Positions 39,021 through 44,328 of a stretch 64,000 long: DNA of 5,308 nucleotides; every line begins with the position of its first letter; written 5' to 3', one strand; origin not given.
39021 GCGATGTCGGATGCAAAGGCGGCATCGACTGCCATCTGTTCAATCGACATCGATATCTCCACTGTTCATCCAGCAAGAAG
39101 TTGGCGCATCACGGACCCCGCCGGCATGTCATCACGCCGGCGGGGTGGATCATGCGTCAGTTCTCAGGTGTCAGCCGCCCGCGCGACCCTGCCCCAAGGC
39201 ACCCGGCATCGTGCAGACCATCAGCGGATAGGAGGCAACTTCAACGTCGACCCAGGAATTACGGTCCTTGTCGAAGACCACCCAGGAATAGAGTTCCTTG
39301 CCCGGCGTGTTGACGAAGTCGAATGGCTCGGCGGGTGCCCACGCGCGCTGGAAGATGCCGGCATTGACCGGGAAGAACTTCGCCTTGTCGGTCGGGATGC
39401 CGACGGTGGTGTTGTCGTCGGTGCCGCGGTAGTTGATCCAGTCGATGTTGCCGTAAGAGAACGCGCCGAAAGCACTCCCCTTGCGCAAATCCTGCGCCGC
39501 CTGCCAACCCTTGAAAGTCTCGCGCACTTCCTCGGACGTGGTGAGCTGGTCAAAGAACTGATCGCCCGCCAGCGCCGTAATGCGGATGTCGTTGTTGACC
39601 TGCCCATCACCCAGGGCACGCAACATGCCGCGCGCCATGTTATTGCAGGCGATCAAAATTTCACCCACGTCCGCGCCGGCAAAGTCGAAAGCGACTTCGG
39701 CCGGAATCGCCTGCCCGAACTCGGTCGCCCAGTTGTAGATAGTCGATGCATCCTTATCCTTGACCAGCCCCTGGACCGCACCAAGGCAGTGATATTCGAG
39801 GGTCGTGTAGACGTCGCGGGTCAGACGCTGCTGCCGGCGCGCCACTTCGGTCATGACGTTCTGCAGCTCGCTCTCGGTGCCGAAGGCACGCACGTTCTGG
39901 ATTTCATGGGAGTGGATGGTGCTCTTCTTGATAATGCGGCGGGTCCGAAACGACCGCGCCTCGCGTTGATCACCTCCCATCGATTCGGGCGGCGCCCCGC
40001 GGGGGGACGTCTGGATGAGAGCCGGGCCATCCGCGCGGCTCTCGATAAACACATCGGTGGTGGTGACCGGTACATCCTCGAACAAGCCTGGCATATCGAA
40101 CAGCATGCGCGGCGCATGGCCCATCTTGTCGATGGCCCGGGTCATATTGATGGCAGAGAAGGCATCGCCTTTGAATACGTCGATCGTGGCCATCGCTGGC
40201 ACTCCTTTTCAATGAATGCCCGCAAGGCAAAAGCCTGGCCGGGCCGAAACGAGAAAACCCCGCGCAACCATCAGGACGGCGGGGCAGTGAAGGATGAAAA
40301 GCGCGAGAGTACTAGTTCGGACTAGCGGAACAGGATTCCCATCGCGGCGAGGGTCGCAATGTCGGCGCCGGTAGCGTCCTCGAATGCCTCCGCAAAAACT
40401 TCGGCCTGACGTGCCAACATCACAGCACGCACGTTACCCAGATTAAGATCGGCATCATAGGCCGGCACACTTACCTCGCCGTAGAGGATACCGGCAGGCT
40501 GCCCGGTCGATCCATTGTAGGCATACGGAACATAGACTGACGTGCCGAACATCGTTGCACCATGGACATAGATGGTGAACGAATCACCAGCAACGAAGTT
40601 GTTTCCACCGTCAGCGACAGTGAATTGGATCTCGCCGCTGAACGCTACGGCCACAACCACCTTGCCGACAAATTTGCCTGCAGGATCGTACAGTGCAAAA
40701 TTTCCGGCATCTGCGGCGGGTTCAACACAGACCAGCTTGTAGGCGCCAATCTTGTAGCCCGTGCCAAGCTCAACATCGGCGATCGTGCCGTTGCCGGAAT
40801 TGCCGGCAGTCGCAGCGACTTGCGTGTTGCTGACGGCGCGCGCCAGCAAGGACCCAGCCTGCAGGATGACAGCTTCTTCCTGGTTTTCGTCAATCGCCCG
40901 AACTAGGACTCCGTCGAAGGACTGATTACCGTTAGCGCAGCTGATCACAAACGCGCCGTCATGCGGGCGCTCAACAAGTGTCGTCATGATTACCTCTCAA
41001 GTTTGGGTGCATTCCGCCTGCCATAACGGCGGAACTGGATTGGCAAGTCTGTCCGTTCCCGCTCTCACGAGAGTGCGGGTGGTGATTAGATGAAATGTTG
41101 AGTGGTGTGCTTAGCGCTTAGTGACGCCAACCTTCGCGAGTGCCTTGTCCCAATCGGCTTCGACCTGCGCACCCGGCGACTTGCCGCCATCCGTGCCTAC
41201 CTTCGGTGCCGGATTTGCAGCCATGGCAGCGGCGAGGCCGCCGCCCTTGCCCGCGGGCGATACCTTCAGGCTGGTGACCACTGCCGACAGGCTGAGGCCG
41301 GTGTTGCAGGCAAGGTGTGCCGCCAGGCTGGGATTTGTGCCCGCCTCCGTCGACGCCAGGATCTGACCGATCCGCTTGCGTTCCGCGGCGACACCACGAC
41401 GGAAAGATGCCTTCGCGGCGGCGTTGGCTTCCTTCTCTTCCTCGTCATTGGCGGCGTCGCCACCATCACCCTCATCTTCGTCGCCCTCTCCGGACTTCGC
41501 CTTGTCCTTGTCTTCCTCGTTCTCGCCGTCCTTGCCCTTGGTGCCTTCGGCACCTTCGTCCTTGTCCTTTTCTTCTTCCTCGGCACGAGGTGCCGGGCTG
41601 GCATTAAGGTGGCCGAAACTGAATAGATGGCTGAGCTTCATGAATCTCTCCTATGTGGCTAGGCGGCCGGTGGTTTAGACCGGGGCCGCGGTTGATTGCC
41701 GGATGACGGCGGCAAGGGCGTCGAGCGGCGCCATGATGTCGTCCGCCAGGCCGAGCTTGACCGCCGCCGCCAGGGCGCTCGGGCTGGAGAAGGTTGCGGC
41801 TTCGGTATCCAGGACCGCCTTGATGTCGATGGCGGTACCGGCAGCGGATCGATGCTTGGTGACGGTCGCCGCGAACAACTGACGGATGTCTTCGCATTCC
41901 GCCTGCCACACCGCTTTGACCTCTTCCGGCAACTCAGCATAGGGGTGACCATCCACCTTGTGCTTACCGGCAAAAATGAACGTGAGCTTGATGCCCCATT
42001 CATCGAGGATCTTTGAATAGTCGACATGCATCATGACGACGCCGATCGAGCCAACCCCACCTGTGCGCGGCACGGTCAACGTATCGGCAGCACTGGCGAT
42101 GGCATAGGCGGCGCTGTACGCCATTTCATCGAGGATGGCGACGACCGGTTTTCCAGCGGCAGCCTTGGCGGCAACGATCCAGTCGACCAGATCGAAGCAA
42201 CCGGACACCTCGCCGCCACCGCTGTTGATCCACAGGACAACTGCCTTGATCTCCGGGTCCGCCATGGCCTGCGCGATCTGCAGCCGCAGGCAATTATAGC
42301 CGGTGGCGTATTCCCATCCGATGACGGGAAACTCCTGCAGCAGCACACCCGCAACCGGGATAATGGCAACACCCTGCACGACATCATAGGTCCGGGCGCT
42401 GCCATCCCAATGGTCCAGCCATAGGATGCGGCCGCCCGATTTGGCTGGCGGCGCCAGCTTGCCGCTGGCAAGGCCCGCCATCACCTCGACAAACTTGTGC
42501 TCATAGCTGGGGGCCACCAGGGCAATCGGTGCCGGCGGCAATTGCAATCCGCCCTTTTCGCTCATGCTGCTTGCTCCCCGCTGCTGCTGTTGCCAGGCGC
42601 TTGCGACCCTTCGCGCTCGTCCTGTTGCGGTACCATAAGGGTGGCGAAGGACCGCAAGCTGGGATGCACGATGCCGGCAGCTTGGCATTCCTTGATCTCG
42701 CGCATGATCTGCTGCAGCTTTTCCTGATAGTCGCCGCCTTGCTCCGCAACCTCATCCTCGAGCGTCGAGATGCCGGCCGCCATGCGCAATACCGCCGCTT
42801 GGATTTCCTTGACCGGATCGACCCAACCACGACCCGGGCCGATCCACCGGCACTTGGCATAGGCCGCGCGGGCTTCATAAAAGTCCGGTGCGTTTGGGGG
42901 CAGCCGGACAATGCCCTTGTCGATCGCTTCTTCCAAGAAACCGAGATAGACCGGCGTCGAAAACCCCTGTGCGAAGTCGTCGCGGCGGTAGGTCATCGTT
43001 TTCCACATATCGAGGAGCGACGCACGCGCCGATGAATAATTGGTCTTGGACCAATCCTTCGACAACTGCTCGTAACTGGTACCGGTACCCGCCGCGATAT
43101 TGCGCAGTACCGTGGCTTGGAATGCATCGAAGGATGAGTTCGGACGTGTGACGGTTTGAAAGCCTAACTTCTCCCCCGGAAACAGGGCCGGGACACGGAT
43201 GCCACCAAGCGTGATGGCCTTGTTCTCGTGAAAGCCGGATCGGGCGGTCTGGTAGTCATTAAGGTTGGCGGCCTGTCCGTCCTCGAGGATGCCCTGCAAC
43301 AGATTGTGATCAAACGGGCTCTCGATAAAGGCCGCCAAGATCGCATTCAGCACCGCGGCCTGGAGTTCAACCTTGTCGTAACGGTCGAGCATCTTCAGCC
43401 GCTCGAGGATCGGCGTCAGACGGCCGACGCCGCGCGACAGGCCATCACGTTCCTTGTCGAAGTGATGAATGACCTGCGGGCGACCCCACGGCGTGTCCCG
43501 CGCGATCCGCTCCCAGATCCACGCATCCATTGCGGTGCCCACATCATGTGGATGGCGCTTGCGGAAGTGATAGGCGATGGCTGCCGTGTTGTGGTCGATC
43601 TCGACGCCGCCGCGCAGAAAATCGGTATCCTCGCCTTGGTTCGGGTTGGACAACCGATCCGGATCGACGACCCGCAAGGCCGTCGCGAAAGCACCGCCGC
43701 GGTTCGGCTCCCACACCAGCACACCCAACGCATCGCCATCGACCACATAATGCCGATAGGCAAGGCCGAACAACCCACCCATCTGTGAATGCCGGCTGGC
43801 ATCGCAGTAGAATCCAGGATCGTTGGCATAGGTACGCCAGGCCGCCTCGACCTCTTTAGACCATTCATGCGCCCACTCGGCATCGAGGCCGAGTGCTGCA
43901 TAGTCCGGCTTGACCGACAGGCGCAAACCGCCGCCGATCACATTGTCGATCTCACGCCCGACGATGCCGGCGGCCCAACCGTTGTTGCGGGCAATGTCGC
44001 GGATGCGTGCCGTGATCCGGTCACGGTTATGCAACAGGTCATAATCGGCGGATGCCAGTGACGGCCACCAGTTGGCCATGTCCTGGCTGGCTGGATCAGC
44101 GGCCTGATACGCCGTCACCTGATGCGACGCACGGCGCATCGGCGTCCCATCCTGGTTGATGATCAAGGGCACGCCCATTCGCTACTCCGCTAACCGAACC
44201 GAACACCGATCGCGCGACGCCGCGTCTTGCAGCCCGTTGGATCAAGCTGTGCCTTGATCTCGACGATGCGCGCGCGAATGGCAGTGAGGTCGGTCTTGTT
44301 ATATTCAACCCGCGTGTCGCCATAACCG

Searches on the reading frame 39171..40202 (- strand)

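Call 73: search_protein_families(library=phrogs, proteins=[window:39171-40202:-], max_evalue=0.00001)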
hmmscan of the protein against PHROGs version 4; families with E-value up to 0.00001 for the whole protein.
window:39171-40202:- (343 aa): 1 family
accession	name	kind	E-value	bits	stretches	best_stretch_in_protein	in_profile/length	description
phrog_29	-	head and packaging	8.8e-43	148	1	4-336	18-353/439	major head protein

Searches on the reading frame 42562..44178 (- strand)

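Call 73: search_protein_families(library=phrogs, proteins=[window:42562-44178:-], max_evalue=0.00001)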
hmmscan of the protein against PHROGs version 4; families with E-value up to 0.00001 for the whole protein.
window:42562-44178:- (538 aa): 4 families
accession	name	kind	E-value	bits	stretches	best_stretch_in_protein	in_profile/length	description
phrog_21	-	head and packaging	3.1e-136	457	1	17-535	35-534/1362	portal protein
phrog_537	-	head and packaging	7.8e-66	222.6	1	307-510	11-211/233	portal protein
phrog_3993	-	unknown function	1.8e-22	81.2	1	3-192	6-193/195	-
phrog_5862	-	unknown function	1.5e-13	51.6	1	453-512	3-62/81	-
